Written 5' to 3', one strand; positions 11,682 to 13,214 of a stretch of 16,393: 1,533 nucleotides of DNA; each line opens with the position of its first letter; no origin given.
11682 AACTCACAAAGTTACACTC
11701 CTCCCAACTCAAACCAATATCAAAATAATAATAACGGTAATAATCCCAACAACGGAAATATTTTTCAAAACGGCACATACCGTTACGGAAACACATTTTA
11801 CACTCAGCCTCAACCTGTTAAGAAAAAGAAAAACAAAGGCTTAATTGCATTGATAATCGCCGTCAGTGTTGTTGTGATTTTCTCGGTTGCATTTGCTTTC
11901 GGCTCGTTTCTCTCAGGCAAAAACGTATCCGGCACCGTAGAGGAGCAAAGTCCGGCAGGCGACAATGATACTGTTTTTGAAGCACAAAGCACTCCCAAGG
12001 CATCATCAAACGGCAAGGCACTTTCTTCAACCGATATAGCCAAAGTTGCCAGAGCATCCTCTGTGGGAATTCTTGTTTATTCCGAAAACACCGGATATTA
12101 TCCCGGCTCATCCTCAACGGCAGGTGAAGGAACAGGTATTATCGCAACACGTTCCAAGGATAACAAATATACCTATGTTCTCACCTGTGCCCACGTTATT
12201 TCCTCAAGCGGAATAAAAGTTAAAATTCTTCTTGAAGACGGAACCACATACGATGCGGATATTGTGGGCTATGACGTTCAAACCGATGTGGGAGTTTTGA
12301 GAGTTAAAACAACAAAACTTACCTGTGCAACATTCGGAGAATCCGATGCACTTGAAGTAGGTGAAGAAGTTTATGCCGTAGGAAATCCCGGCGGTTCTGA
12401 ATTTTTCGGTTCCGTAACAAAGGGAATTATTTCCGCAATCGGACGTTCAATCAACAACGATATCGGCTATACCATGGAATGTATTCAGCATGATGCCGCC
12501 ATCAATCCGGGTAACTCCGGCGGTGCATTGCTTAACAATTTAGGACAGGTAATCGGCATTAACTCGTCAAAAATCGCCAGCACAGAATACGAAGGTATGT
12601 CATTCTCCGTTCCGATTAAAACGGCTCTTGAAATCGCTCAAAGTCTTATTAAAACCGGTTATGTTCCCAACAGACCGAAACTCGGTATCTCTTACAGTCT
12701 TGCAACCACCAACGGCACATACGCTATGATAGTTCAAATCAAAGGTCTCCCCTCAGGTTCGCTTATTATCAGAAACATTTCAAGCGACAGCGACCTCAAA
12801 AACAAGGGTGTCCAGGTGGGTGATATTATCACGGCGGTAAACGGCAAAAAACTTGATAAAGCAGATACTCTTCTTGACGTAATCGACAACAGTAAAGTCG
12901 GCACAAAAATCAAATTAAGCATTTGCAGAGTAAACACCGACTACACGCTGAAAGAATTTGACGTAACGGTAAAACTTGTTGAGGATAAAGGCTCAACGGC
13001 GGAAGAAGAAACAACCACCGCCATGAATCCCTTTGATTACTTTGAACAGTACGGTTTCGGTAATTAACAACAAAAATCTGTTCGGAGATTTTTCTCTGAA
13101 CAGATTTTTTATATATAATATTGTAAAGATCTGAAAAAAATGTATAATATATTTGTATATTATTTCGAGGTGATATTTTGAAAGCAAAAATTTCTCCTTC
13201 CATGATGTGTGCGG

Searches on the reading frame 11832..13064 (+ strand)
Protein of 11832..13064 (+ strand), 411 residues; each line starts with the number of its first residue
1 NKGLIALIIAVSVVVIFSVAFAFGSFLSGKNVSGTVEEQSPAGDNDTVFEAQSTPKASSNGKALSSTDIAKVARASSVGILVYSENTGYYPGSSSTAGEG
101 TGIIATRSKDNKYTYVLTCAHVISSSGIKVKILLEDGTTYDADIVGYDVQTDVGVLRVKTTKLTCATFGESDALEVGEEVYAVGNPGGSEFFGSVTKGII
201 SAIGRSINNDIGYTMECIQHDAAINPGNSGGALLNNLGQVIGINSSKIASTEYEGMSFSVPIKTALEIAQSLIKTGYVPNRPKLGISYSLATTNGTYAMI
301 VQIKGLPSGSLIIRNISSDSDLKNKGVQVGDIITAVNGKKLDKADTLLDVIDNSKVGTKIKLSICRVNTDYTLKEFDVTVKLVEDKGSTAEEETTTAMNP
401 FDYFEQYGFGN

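Call 22: search_protein_representatives(protein=window:11832-13064:+)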
Query: 411 residues. Proteins with E-value up to 0.001 (for the whole library): 92237; up to 1e-10: 43564; up to 1e-30: 4951. The best 150 are listed.
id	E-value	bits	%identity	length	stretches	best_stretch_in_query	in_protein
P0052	4.0e-127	441.1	58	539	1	1-411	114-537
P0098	2.8e-125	435.0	55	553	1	2-411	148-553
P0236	1.0e-120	420.0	57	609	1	23-409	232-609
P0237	1.4e-114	399.8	57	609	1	31-410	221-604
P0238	2.7e-113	395.6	51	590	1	8-409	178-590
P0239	7.2e-113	394.2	53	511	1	6-405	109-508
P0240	1.3e-110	386.7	54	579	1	1-395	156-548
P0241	6.2e-109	381.2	58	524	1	59-401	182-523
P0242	1.3e-108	380.1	50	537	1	3-408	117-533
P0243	1.6e-107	376.6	49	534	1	7-403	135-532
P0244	1.0e-106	374.0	52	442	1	7-388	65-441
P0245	1.1e-106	373.9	55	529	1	55-401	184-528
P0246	1.9e-106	373.1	52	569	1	5-399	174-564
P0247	2.0e-105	369.7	50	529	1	7-407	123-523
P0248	1.1e-104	367.3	48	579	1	3-407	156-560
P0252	3.2e-102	359.2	51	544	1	2-409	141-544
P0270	4.0e-96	339.1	49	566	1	6-406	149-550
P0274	1.4e-92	327.5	49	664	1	1-391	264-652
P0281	4.6e-88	312.6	50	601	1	45-392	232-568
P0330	3.4e-62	227.4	44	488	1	44-389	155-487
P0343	3.7e-61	224.0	42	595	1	53-390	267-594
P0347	1.2e-60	222.4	42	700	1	7-386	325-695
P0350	1.6e-60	221.9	42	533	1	2-387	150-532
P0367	5.3e-59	216.9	39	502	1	4-385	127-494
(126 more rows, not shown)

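Call 43: list_cluster_members(proteins=[P0236, P0252, P0270, P0281, P0343, P0350, P0367, P0330, P0274, P0347])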
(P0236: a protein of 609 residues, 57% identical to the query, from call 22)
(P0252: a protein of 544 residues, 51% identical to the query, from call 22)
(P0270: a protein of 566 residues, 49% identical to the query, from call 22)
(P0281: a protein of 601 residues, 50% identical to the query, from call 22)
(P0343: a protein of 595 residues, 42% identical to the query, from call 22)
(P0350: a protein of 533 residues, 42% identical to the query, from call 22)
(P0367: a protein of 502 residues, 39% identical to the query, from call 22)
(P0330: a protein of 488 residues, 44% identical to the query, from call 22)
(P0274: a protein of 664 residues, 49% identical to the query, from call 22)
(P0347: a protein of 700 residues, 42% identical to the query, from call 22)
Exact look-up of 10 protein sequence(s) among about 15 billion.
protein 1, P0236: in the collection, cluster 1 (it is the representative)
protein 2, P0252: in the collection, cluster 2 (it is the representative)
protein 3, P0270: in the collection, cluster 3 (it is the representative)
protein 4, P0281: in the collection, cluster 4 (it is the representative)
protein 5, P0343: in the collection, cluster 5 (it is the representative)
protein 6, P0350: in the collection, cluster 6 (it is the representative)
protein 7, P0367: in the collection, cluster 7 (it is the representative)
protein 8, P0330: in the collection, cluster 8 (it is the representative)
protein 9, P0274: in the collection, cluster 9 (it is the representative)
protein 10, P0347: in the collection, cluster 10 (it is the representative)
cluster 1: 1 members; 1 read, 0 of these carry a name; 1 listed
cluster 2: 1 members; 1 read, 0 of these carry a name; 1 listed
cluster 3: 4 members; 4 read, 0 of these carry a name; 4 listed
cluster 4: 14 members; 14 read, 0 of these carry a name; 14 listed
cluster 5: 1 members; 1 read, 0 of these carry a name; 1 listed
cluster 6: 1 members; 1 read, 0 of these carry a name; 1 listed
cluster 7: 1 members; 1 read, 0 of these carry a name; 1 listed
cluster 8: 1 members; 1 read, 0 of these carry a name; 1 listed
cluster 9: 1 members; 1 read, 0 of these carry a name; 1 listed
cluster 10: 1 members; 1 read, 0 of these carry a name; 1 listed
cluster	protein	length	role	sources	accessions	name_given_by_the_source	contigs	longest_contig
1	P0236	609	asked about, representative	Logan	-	-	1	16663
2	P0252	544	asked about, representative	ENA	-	-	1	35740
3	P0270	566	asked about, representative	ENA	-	-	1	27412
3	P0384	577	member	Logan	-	-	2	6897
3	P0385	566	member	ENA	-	-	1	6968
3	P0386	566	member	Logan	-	-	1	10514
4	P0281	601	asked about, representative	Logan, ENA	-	-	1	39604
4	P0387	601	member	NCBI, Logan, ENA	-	-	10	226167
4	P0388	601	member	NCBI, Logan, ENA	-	-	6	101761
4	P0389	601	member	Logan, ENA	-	-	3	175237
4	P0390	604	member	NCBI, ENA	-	-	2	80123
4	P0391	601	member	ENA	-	-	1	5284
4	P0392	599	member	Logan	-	-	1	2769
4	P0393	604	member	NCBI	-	-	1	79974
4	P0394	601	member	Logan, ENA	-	-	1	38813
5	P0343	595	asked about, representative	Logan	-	-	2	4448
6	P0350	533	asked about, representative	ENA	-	-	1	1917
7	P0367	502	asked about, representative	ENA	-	-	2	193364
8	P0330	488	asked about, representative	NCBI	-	-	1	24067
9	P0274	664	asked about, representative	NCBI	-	-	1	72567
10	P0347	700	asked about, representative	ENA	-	-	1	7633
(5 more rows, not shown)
